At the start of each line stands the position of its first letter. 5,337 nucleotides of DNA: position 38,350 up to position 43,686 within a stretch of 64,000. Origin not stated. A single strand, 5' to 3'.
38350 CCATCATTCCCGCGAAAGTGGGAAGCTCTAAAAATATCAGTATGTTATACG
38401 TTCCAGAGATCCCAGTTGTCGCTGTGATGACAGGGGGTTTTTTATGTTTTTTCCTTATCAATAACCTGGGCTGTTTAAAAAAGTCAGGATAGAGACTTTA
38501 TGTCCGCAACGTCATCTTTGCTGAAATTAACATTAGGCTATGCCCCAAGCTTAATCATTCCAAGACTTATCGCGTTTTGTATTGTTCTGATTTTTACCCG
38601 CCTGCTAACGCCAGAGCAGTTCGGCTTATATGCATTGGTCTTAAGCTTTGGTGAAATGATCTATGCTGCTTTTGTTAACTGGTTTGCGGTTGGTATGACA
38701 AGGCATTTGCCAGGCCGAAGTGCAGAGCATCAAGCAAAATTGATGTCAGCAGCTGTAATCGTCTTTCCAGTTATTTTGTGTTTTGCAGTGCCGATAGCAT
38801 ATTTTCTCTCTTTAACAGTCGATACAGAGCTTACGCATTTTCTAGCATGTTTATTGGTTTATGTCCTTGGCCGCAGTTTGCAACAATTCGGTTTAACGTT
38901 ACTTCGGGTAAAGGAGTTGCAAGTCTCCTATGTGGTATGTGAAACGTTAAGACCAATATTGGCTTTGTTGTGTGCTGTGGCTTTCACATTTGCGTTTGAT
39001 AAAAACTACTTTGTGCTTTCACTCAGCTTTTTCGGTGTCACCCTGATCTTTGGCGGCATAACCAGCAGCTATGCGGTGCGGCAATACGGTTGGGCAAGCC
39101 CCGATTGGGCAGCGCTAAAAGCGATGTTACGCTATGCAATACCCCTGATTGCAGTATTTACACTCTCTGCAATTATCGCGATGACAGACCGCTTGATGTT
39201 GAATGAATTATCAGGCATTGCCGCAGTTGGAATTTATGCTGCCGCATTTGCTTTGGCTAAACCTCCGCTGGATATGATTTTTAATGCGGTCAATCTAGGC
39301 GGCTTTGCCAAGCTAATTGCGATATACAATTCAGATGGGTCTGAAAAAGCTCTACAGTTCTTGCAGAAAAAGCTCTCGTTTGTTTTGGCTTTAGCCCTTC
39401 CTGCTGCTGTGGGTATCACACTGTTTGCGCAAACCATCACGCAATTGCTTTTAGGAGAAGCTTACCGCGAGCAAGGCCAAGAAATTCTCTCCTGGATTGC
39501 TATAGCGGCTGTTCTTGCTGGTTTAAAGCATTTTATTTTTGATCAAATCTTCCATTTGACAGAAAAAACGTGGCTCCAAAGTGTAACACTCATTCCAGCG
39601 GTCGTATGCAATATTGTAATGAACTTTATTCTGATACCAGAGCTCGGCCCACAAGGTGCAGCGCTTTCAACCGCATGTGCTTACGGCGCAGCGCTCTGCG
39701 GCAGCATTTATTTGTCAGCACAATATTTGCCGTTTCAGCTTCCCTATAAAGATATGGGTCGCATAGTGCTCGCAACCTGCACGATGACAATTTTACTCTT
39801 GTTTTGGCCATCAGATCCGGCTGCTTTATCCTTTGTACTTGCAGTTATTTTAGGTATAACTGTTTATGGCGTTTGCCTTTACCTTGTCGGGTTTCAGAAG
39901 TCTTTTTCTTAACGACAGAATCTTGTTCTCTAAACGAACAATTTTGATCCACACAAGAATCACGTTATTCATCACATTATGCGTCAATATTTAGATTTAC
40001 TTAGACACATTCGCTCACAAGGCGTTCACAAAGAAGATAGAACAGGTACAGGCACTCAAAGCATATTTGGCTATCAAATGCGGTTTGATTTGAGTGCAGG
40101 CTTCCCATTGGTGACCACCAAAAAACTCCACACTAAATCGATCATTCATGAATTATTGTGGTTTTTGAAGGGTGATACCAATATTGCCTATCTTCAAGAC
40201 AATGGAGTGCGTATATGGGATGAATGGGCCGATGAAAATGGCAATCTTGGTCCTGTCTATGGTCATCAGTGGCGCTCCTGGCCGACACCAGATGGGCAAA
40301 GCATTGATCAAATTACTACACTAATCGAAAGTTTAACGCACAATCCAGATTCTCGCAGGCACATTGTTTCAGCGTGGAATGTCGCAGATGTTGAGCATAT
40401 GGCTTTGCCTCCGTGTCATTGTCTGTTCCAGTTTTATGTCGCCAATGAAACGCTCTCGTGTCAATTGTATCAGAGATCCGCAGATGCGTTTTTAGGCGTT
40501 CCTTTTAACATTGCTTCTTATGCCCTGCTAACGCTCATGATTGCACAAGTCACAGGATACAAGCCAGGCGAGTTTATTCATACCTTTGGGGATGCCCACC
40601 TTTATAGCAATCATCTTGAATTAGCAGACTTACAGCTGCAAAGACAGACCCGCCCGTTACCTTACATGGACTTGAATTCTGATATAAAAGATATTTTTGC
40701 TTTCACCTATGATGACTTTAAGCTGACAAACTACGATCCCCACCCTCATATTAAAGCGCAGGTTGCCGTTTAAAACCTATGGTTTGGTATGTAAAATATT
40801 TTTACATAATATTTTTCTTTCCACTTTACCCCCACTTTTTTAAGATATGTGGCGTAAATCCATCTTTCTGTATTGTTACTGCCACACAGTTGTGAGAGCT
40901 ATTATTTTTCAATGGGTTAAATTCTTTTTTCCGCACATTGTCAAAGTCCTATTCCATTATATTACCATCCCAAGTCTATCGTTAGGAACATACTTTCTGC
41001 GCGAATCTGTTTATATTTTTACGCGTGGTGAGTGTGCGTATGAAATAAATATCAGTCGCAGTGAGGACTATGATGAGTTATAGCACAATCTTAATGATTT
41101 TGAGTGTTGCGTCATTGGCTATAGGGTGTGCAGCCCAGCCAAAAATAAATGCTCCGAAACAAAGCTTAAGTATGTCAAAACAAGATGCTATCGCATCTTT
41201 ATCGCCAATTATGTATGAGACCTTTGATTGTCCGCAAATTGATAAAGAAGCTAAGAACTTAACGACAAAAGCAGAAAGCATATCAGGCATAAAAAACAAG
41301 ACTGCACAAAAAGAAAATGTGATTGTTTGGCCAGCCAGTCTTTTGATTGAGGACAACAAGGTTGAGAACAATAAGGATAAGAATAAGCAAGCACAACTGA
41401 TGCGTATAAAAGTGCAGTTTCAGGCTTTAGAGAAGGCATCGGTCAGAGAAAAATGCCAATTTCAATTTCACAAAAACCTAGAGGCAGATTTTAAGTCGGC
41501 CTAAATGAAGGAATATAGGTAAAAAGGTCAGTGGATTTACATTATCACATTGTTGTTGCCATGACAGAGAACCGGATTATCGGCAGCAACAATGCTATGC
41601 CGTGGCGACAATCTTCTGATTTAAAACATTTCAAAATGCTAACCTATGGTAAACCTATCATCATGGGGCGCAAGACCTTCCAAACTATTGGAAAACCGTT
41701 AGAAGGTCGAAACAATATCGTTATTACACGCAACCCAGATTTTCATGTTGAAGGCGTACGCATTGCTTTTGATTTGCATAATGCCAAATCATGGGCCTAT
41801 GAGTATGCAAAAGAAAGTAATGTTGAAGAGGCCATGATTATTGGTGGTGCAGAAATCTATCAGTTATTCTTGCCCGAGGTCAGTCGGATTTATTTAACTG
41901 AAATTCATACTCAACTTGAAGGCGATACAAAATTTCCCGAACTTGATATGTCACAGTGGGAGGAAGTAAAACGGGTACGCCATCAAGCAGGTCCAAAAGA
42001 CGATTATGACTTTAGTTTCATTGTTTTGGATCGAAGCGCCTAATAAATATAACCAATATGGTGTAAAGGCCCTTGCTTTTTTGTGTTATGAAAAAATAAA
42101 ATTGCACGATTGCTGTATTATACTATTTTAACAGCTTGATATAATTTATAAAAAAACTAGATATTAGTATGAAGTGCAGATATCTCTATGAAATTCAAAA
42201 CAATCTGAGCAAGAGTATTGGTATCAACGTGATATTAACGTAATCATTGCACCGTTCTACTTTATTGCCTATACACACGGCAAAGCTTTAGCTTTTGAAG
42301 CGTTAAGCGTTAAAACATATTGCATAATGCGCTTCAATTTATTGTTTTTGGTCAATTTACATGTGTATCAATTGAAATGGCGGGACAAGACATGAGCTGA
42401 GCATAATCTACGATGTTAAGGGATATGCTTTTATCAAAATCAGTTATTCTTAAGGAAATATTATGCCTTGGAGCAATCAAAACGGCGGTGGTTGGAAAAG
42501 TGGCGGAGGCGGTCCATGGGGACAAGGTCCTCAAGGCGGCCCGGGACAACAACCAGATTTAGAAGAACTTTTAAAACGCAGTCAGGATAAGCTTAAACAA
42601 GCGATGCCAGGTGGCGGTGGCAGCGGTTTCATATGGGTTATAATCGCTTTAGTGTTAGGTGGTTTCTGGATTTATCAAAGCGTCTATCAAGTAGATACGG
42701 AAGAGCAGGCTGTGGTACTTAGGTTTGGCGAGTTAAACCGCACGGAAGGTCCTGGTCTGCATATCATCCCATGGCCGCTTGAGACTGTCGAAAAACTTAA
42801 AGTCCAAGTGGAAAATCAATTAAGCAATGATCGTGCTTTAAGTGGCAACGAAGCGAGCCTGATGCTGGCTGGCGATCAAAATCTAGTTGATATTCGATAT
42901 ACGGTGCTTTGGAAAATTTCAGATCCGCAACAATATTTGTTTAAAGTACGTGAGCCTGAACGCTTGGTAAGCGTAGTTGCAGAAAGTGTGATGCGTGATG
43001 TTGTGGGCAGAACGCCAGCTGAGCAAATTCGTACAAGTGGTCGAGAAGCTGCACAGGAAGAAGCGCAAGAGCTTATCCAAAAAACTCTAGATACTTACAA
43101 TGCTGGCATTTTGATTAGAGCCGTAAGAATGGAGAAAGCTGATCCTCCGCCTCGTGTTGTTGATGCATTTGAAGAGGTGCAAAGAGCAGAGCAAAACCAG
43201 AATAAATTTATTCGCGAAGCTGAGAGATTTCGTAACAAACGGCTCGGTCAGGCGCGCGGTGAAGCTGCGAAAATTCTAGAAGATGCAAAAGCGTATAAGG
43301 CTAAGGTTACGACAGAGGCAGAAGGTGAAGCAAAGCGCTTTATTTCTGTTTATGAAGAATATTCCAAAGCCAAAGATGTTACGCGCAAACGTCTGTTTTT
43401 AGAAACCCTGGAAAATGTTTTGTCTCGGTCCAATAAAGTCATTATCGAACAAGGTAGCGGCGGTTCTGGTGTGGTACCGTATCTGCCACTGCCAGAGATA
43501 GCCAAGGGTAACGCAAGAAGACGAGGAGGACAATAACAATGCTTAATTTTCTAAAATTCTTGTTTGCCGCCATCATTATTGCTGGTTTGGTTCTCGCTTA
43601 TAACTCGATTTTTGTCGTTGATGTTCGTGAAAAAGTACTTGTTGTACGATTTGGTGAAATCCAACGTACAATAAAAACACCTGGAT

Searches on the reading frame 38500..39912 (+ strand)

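Call 87: search_protein_families(library=pfam, proteins=[window:38500-39912:+], max_evalue=0.00001)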
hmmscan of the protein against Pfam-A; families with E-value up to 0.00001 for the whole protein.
window:38500-39912:+ (470 aa): 2 families
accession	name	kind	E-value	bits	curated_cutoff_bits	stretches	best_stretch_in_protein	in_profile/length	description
PF13440.11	Polysacc_synt_3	-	2.3e-10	40.7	23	1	31-324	1-290/293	Polysaccharide biosynthesis protein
PF01943.22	Polysacc_synt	-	1.4e-09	38.2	28.2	1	18-256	12-254/274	Polysaccharide biosynthesis protein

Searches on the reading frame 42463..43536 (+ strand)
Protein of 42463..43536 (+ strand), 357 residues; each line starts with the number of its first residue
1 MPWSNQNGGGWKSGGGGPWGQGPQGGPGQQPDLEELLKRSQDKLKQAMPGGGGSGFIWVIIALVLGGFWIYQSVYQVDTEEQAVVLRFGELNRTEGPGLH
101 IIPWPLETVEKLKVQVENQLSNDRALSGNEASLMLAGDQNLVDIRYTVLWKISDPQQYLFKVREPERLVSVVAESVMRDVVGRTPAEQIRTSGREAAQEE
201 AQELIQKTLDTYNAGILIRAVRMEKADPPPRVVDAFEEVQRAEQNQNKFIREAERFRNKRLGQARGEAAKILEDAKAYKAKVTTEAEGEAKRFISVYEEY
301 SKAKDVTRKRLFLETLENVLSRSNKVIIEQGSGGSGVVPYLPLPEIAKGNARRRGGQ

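Call 87: search_protein_families(library=pfam, proteins=[window:42463-43536:+], max_evalue=0.00001)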
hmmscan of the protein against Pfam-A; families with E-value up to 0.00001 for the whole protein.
window:42463-43536:+ (357 aa): 2 families
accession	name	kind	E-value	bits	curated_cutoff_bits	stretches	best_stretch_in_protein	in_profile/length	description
PF01145.31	Band_7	-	2e-25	90.3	23.6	1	76-254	2-173/176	SPFH domain / Band 7 family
PF12221.13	HflK_N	-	4.6e-08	33.3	22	1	1-51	1-44/44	Bacterial membrane protein N terminal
